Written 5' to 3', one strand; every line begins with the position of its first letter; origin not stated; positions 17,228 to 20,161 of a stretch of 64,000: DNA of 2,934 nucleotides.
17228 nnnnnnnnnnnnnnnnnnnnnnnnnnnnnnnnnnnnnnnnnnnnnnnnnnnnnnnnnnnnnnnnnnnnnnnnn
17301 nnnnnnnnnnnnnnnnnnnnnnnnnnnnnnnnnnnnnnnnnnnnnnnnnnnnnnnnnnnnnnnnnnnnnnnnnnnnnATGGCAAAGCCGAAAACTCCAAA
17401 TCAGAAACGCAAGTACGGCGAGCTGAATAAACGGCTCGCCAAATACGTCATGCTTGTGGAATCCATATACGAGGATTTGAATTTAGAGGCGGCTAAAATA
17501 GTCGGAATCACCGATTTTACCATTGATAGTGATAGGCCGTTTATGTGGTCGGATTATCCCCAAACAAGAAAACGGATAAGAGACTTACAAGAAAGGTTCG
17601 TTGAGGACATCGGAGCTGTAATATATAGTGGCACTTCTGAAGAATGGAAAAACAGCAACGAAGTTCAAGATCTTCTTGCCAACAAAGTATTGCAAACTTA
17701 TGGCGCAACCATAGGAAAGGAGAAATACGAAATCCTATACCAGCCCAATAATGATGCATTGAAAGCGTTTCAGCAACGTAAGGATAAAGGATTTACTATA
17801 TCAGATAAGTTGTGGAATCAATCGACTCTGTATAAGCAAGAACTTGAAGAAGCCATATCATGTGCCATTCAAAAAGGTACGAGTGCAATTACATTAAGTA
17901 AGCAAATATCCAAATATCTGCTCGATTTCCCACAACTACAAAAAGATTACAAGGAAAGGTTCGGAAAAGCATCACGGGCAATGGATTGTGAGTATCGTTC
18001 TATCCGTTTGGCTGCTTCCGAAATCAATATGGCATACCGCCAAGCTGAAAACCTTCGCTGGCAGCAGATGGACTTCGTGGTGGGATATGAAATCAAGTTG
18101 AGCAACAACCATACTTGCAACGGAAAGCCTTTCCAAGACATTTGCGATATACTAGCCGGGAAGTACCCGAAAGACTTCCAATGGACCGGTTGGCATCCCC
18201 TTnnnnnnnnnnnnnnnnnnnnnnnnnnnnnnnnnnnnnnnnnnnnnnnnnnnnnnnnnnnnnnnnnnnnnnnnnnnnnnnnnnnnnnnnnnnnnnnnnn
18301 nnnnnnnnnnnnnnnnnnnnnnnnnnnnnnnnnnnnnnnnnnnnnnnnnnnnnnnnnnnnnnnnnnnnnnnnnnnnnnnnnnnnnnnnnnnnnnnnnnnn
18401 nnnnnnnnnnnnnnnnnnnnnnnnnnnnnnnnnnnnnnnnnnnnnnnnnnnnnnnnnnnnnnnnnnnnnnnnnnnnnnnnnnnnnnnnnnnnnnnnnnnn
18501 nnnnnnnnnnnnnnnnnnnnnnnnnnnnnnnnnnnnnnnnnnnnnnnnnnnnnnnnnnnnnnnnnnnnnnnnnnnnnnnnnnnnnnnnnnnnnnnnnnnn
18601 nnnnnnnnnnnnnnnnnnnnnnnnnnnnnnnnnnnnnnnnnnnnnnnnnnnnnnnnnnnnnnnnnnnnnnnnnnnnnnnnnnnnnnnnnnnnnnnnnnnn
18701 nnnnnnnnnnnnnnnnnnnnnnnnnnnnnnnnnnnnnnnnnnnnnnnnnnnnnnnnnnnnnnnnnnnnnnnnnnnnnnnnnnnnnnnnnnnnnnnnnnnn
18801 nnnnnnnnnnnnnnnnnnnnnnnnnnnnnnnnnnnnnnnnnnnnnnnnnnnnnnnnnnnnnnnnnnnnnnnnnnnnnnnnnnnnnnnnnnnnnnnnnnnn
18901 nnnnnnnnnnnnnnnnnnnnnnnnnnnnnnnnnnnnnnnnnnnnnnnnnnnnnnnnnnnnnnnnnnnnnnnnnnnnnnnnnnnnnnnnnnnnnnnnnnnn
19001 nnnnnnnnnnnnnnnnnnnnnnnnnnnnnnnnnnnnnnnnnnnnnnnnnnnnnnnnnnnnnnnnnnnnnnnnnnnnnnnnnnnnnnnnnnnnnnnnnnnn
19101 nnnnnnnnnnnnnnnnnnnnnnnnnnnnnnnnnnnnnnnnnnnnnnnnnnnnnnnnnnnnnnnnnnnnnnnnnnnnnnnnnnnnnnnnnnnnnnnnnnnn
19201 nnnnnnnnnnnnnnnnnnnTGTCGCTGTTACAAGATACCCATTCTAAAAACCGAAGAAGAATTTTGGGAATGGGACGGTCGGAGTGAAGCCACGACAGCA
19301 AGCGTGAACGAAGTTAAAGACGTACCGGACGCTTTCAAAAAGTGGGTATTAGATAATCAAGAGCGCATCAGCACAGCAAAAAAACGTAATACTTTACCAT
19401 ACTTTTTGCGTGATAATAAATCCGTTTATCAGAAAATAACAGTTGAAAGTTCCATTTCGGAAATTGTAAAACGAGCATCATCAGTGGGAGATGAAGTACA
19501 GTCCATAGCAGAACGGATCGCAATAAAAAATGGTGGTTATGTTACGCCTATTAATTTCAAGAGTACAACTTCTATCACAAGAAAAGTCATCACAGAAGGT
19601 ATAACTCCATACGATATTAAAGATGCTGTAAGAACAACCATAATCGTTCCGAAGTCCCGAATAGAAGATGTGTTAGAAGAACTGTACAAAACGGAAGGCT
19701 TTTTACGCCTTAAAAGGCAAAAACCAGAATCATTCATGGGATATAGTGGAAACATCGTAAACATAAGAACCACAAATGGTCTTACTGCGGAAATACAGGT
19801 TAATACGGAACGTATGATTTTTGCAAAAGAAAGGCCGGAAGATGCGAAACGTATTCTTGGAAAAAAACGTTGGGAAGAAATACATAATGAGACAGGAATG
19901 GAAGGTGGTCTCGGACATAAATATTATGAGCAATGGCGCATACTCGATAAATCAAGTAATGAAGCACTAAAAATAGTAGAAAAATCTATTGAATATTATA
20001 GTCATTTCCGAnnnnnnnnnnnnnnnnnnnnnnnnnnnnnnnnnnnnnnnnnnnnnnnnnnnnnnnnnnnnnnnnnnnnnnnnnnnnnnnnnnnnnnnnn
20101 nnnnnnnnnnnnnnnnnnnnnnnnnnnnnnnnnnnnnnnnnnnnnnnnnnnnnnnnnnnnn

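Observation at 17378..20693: Capsid-internal MuF protein ending in a RelA/SpoT-like (toxSAS-like) domain, with an HD alarmone hydrolase two genes downstream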

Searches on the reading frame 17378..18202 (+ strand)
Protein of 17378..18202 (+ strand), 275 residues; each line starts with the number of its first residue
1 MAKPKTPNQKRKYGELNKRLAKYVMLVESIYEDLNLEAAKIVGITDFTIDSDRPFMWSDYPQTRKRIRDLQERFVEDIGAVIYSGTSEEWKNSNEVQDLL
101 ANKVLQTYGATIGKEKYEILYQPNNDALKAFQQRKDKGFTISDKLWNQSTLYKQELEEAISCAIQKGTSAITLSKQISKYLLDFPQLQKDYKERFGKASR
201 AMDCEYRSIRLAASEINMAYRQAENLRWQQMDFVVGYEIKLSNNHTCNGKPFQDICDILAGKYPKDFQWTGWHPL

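Call 67: search_protein_families(library=phrogs, proteins=[window:17378-18202:+], max_evalue=0.001)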
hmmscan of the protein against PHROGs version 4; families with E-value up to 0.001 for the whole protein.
window:17378-18202:+ (275 aa): 7 families
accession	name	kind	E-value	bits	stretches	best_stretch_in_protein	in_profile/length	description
phrog_35295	-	unknown function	4.6e-63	215.1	1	18-274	21-294/794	-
phrog_7625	-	head and packaging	4.5e-53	181.9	1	17-274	14-239/504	head morphogenesis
phrog_16625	-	moron, auxiliary metabolic gene and host takeover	1.3e-45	157.1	2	208-274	242-303/869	Bxa ADP-ribosyl transferase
phrog_1657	-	head and packaging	1.5e-19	71.5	1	64-260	69-265/337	head morphogenesis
phrog_115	-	head and packaging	1.8e-14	54.8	1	120-267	174-296/665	minor head protein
phrog_21401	-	tail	9.3e-06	25.4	1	62-247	60-242/566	pilot protein for DNA ejection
phrog_4728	-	head and packaging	1.1e-05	25.5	1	37-263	86-272/591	head morphogenesis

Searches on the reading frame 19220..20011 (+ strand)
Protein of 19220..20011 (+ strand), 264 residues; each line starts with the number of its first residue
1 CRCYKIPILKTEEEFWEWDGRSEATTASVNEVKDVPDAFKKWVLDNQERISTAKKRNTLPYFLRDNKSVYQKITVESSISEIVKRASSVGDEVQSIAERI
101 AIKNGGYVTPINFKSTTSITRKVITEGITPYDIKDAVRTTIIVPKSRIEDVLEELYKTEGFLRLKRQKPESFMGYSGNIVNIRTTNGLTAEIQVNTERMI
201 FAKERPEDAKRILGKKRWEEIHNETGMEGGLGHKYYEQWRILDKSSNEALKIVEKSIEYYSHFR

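Call 67: search_protein_families(library=phrogs, proteins=[window:19220-20011:+], max_evalue=0.001)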
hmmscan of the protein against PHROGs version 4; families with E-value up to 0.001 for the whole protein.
window:19220-20011:+ (264 aa): 3 families
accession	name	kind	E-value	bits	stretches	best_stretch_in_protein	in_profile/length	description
phrog_7625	-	head and packaging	1.6e-34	120.7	1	1-249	241-494/504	head morphogenesis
phrog_16625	-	moron, auxiliary metabolic gene and host takeover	3.5e-17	63.1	1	1-108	305-415/869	Bxa ADP-ribosyl transferase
phrog_35295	-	unknown function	2.8e-11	43.8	1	1-68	296-369/794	-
